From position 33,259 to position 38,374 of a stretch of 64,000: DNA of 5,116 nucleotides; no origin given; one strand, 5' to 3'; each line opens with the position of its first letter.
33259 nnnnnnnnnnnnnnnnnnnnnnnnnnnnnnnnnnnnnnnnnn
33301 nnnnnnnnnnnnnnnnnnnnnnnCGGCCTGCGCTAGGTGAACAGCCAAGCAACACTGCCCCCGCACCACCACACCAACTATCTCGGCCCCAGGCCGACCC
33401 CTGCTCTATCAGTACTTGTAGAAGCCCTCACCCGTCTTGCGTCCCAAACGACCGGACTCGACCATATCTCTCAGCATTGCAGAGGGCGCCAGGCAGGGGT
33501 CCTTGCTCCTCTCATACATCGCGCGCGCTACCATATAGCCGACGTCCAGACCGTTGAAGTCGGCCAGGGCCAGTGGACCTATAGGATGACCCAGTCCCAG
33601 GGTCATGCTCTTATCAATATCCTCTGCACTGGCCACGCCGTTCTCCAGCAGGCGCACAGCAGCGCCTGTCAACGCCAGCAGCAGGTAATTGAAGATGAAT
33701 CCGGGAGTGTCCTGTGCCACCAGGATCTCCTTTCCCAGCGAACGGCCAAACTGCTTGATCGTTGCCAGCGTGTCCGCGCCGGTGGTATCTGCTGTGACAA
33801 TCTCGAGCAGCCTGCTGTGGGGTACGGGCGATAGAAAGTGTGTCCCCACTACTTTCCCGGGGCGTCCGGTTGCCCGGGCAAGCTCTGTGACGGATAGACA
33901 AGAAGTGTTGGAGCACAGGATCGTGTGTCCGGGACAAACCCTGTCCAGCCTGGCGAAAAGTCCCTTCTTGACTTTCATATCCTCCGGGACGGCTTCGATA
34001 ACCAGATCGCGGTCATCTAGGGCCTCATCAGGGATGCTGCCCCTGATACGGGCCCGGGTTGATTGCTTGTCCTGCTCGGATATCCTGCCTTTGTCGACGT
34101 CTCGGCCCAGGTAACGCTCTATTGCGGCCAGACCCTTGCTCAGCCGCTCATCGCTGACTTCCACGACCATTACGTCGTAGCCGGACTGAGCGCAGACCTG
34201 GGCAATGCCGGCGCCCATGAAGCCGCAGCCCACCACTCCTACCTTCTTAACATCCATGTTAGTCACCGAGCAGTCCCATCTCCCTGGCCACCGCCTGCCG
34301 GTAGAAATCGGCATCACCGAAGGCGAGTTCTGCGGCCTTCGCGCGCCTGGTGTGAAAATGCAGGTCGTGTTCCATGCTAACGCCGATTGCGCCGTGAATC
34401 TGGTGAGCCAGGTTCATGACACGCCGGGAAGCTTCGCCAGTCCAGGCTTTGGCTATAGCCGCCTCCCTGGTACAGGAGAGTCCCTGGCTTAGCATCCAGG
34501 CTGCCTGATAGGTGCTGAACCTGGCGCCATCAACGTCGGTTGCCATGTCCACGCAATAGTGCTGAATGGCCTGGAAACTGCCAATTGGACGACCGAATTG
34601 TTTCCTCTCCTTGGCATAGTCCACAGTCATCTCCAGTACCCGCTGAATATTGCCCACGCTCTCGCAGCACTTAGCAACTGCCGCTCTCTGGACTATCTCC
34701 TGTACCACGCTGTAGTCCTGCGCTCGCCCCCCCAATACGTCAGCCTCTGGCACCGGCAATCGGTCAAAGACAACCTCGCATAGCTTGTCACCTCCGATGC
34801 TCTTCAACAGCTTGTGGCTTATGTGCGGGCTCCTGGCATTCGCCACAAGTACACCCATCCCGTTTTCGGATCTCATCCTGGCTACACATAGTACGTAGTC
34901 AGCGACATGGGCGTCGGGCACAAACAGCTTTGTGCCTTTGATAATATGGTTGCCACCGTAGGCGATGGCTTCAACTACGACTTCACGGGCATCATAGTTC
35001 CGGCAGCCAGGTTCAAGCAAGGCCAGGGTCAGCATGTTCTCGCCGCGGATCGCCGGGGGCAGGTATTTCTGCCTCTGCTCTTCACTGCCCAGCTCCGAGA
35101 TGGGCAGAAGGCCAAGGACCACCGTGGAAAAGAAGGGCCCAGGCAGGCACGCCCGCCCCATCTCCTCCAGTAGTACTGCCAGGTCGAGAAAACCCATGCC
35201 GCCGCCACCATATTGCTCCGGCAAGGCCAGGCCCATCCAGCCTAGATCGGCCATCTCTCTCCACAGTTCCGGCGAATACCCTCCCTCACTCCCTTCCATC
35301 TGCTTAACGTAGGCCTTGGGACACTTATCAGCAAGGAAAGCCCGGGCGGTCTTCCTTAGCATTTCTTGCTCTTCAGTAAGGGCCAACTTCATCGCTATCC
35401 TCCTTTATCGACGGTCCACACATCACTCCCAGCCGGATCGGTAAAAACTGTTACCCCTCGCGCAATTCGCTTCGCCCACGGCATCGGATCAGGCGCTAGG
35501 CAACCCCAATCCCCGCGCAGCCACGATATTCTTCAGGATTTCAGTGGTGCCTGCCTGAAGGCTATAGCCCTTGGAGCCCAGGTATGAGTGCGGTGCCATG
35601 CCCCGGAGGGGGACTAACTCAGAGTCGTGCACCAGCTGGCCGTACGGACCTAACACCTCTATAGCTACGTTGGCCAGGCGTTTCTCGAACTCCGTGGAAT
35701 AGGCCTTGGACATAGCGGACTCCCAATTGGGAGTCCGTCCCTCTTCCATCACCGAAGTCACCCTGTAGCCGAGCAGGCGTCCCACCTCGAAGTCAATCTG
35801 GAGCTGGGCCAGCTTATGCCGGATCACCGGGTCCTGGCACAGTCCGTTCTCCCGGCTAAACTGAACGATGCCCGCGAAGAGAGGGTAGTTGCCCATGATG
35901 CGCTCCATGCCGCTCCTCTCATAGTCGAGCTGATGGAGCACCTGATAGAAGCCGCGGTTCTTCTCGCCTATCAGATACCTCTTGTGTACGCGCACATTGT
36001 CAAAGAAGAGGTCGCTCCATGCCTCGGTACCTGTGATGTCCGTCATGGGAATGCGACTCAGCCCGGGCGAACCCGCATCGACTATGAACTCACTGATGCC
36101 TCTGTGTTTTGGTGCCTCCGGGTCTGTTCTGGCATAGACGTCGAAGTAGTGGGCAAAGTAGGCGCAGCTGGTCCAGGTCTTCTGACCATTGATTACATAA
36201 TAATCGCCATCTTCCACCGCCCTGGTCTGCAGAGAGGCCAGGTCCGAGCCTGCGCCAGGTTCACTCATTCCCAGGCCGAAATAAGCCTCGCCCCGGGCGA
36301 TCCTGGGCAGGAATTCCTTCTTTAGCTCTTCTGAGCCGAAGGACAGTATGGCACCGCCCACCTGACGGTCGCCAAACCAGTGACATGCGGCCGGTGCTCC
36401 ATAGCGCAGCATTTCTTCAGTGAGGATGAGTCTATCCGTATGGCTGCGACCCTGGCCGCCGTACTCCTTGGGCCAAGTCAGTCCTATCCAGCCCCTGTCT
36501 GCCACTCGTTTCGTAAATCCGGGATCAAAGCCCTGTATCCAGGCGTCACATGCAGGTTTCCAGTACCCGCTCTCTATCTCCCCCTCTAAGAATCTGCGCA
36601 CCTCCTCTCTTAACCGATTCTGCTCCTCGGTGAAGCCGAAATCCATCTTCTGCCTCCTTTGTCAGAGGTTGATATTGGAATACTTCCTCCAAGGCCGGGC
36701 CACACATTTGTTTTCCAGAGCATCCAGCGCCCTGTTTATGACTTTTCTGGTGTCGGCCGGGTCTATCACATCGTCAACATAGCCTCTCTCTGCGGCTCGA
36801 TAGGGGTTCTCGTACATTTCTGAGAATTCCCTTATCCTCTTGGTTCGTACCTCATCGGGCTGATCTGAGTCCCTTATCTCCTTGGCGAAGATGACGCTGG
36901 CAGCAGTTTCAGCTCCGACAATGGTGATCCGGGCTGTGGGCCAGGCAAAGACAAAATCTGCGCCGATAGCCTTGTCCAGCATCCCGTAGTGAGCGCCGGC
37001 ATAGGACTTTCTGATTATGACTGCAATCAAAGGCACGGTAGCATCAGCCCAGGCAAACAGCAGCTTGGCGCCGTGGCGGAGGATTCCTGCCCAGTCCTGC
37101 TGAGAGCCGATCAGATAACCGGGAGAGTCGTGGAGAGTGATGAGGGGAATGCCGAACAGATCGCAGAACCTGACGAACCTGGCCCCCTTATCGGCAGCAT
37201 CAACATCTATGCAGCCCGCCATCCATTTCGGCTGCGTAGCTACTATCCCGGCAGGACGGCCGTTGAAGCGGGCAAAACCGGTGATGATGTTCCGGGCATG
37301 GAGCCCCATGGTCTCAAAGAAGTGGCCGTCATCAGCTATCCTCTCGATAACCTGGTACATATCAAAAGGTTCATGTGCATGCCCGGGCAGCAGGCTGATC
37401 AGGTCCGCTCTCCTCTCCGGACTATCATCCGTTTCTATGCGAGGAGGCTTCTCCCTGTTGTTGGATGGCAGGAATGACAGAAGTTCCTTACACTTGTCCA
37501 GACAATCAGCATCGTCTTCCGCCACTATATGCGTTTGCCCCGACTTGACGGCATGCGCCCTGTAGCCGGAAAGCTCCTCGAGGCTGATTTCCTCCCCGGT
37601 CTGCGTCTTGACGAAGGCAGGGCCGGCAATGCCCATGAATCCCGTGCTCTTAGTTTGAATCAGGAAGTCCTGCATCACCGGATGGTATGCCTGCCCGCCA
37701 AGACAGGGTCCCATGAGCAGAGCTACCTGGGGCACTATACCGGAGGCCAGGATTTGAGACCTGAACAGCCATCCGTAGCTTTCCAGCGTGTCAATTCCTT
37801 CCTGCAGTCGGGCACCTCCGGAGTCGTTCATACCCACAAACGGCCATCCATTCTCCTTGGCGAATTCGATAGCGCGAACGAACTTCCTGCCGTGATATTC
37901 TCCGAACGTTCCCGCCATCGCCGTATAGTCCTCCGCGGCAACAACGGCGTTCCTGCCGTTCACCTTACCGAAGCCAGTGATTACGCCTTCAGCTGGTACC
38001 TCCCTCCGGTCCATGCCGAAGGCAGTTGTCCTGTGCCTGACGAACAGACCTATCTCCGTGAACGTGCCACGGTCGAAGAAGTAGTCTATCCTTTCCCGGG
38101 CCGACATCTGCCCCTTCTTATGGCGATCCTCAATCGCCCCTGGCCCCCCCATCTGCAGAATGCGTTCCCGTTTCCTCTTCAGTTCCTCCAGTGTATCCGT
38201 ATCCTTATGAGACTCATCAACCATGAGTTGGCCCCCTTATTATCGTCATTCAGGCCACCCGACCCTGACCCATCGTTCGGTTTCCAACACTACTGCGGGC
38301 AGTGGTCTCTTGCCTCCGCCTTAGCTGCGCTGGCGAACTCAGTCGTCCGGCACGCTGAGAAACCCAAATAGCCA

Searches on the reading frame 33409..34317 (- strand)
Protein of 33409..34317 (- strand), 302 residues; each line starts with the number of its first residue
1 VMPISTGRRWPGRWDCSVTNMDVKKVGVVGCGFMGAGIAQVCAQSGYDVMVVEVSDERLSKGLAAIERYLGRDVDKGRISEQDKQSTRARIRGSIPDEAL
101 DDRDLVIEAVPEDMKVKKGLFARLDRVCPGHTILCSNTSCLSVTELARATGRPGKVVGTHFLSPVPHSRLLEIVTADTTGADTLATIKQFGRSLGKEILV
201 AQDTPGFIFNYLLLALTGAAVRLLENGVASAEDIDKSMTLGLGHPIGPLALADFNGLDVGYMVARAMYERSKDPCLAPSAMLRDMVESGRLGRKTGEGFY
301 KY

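Call 28: search_protein_families(library=ncbifam, proteins=[window:33409-34317:-], max_evalue=1e-10)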
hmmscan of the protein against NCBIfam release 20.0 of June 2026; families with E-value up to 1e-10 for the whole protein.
window:33409-34317:- (302 aa): 19 families
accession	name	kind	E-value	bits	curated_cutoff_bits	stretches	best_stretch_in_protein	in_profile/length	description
NF004474.0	PRK05808.1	subfamily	2.2e-93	312.6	408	1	21-302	1-282/283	3-hydroxybutyryl-CoA dehydrogenase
NF005875.0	PRK07819.1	subfamily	1.8e-91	306.5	319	1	21-302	3-286/287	3-hydroxybutyryl-CoA dehydrogenase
NF006124.0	PRK08268.1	subfamily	7.1e-83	279.3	508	1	20-302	4-287/507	3-hydroxyacyl-CoA dehydrogenase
NF005715.0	PRK07530.1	equivalog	4.9e-80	269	420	1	21-302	2-283/292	3-hydroxybutyryl-CoA dehydrogenase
NF006722.0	PRK09260.1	equivalog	1.9e-71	240.6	429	1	23-302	2-281/289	3-hydroxyacyl-CoA dehydrogenase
NF004699.0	PRK06035.1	equivalog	2e-70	237.3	500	1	21-295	1-278/294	3-hydroxyacyl-CoA dehydrogenase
TIGR02279.1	PaaC-3OHAcCoADH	equivalog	1.9e-68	231.6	669.4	1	22-302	4-285/503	3-hydroxyacyl-CoA dehydrogenase PaaH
NF008363.0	PRK11154.1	equivalog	6e-63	213.1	869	1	18-302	304-586/708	fatty acid oxidation complex subunit alpha FadJ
TIGR02441.1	fa_ox_alpha_mit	equivalog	7.1e-63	212.8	964.65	1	20-302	332-613/737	fatty acid oxidation complex subunit alpha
NF006143.0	PRK08293.1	equivalog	1.2e-62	211.8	312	1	21-302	2-287/291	3-hydroxyacyl-CoA dehydrogenase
NF008727.0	PRK11730.1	equivalog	8.4e-60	202.9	870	1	21-302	311-592/717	fatty acid oxidation complex subunit alpha FadB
TIGR02440.1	FadJ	equivalog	6.2e-55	186.7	968.45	1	19-302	300-581/699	fatty acid oxidation complex subunit alpha FadJ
TIGR02437.1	FadB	equivalog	4.8e-49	167.3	933.55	1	22-302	312-592/714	fatty acid oxidation complex subunit alpha FadB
NF042925.1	FHMPC_DH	equivalog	5.9e-49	167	500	1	25-302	2-280/304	5-formyl-3-hydroxy-2-methylpyridine 4-carboxylate 5-dehydrogenase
NF006125.0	PRK08269.1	equivalog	9.6e-48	162.9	427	1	22-302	4-296/334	3-hydroxybutyryl-CoA dehydrogenase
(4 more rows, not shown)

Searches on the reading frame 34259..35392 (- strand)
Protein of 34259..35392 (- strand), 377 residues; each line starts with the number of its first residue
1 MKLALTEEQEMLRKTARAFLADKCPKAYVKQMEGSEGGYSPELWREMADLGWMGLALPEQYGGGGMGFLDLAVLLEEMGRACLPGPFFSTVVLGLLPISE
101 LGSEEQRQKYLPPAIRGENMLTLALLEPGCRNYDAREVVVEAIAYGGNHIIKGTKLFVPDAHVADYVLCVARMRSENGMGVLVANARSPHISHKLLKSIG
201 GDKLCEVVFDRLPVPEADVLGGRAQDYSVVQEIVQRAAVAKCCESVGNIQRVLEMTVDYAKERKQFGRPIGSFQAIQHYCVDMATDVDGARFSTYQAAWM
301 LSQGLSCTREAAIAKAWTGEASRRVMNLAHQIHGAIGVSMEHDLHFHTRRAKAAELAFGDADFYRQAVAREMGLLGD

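Call 28: search_protein_families(library=ncbifam, proteins=[window:34259-35392:-], max_evalue=1e-10)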
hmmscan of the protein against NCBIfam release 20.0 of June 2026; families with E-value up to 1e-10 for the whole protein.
window:34259-35392:- (377 aa): 15 families
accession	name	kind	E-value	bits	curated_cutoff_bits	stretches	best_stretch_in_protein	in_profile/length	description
NF042972.1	AcrlCoAredClosAcrC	equivalog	7.4e-63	212.5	640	1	1-371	1-375/378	acryloyl-CoA reductase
TIGR03203.1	pimD_small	equivalog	8e-55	186.4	652.7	1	4-374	3-378/378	pimeloyl-CoA dehydrogenase small subunit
NF045652.1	ProlPCPDhRedW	equivalog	5.9e-52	176.7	650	1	42-374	35-375/376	L-prolyl-[peptidyl-carrier protein] dehydrogenase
NF045552.1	GlutCoADH_Des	equivalog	5.8e-50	170.6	470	1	1-369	1-376/387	glutaryl-CoA dehydrogenase Acd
NF008997.0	PRK12341.1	equivalog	8e-48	163.4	537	1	1-360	1-364/382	acyl-CoA dehydrogenase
NF053553.1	prodigi_MBC_PigA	equivalog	9.7e-48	163.2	500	1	1-374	1-381/381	prodigiosin MBC biosynthesis dehydrogenase PigA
NF050027.1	acylCoADhIpdE2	equivalog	2.4e-41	142.2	450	2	229-360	172-298/311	acyl-CoA dehydrogenase IpdE2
NF042439.1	SulpropCoADesulf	equivalog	9.5e-40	136.5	600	1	30-371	17-369/379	3-sulfinopropanoyl-CoA desulfinase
NF002885.1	PRK03354.1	equivalog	7.5e-38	130.5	540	1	1-350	1-351/378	crotonobetainyl-CoA dehydrogenase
NF058590.1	AcCoDHFadEBacil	equivalog_domain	3.1e-36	125.1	600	1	5-310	21-329/586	acyl-CoA dehydrogenase FadE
TIGR03207.1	cyc_hxne_CoA_dh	equivalog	1.5e-33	116.1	575.35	1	5-371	1-370/372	cyclohexanecarboxyl-CoA dehydrogenase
NF043006.1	CyhCrbnylCoADH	equivalog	3.5e-32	111.8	650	1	34-372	31-375/380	cyclohexane-1-carbonyl-CoA dehydrogenase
TIGR03204.1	pimC_large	equivalog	2.5e-20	72.7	623.85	1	3-257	2-265/395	pimeloyl-CoA dehydrogenase large subunit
NF052270.1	Staph_DH_FadE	equivalog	2.1e-18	66.3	600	1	101-345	120-366/400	acyl-CoA dehydrogenase FadE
NF007000.1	PRK09463.1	subfamily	5.4e-15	54.8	600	0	243-340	303-400/726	acyl-CoA dehydrogenase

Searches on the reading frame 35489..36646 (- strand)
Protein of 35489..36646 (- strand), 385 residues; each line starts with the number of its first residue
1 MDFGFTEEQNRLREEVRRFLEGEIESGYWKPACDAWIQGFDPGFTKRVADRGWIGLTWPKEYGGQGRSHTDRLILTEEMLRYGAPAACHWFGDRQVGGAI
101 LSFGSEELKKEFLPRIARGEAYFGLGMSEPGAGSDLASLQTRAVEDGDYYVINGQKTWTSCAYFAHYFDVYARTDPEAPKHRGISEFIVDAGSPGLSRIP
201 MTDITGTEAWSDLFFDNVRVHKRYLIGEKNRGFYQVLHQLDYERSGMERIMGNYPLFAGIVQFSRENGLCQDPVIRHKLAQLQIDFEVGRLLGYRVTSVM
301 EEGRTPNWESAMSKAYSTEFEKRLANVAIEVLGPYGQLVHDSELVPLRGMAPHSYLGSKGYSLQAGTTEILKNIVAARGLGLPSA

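Call 28: search_protein_families(library=ncbifam, proteins=[window:35489-36646:-], max_evalue=1e-10)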
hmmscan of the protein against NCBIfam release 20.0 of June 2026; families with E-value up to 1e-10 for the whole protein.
window:35489-36646:- (385 aa): 14 families
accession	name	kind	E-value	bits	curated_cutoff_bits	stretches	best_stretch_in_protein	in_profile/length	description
TIGR03204.1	pimC_large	equivalog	5.1e-58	196.8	623.85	1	2-382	1-395/395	pimeloyl-CoA dehydrogenase large subunit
NF042972.1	AcrlCoAredClosAcrC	equivalog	8.2e-48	163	640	1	1-376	1-373/378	acryloyl-CoA reductase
NF045552.1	GlutCoADH_Des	equivalog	5.1e-41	141.1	470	1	1-382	1-382/387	glutaryl-CoA dehydrogenase Acd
NF008997.0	PRK12341.1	equivalog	6.7e-40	137.3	537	1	1-336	1-341/382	acyl-CoA dehydrogenase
NF053553.1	prodigi_MBC_PigA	equivalog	1.5e-35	123.1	500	1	1-382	1-381/381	prodigiosin MBC biosynthesis dehydrogenase PigA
TIGR03207.1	cyc_hxne_CoA_dh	equivalog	1.7e-35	122.5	575.35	1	6-377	2-369/372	cyclohexanecarboxyl-CoA dehydrogenase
NF043006.1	CyhCrbnylCoADH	equivalog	2e-35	122.5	650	1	42-338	38-342/380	cyclohexane-1-carbonyl-CoA dehydrogenase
NF045652.1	ProlPCPDhRedW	equivalog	2.6e-31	108.8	650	1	46-382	38-375/376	L-prolyl-[peptidyl-carrier protein] dehydrogenase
NF042439.1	SulpropCoADesulf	equivalog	1.1e-30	106.6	600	1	46-381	31-372/379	3-sulfinopropanoyl-CoA desulfinase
NF002885.1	PRK03354.1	equivalog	5.4e-28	98.1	540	1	1-336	1-338/378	crotonobetainyl-CoA dehydrogenase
NF058590.1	AcCoDHFadEBacil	equivalog_domain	9.3e-27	93.8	600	1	5-330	21-348/586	acyl-CoA dehydrogenase FadE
NF052270.1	Staph_DH_FadE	equivalog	1.7e-14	53.4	600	1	100-339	117-361/400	acyl-CoA dehydrogenase FadE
NF007000.1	PRK09463.1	subfamily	1.4e-11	43.5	600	0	9-143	40-179/726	acyl-CoA dehydrogenase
TIGR03203.1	pimD_small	equivalog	2.8e-11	43.1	652.7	1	2-240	1-236/378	pimeloyl-CoA dehydrogenase small subunit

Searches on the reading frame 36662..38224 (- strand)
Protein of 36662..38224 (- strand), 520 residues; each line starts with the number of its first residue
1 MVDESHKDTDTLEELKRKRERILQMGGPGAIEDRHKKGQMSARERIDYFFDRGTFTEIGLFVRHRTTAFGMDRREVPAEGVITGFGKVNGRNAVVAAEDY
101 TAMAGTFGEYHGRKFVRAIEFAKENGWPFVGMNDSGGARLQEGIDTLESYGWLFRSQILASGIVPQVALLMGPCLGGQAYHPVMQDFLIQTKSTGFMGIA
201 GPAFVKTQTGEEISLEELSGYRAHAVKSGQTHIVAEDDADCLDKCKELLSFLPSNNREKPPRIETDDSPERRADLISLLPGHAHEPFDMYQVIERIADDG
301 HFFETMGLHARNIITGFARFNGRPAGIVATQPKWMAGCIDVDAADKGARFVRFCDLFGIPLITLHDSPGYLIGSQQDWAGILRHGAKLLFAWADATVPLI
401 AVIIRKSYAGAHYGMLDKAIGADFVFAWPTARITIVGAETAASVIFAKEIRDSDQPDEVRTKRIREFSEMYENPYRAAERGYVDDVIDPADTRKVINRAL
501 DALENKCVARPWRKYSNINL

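Call 28: search_protein_families(library=ncbifam, proteins=[window:36662-38224:-], max_evalue=1e-10)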
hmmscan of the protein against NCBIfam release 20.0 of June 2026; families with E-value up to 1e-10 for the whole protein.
window:36662-38224:- (520 aa): 4 families
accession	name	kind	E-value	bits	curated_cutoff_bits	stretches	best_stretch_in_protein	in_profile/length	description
TIGR01117.1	mmdA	subfamily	6.5e-199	661.9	998.8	1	11-520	2-512/512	methylmalonyl-CoA decarboxylase subunit alpha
TIGR03133.1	malonate_beta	equivalog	1.2e-18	67.4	278.15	1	40-212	6-186/274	biotin-independent malonate decarboxylase subunit beta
TIGR00515.1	accD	equivalog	5.8e-18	65.2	317.45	1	76-212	105-242/285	acetyl-CoA carboxylase, carboxyltransferase subunit beta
NF005530.0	PRK07189.1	equivalog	1.1e-17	64.2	228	1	39-212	15-196/303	biotin-independent malonate decarboxylase subunit beta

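Call 62: search_protein_families(library=pfam, proteins=[window:36662-38224:-], max_evalue=0.00001)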
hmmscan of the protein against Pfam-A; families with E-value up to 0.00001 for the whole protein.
window:36662-38224:- (520 aa): 2 families
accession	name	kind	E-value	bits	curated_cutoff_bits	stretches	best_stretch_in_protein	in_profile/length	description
PF01039.27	Carboxyl_trans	-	6.3e-163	543.4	22.3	1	34-518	2-493/493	Carboxyl transferase domain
PF03255.19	ACCA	-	2.3e-06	27.5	23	0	312-451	93-236/310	Acetyl co-enzyme A carboxylase carboxyltransferase-like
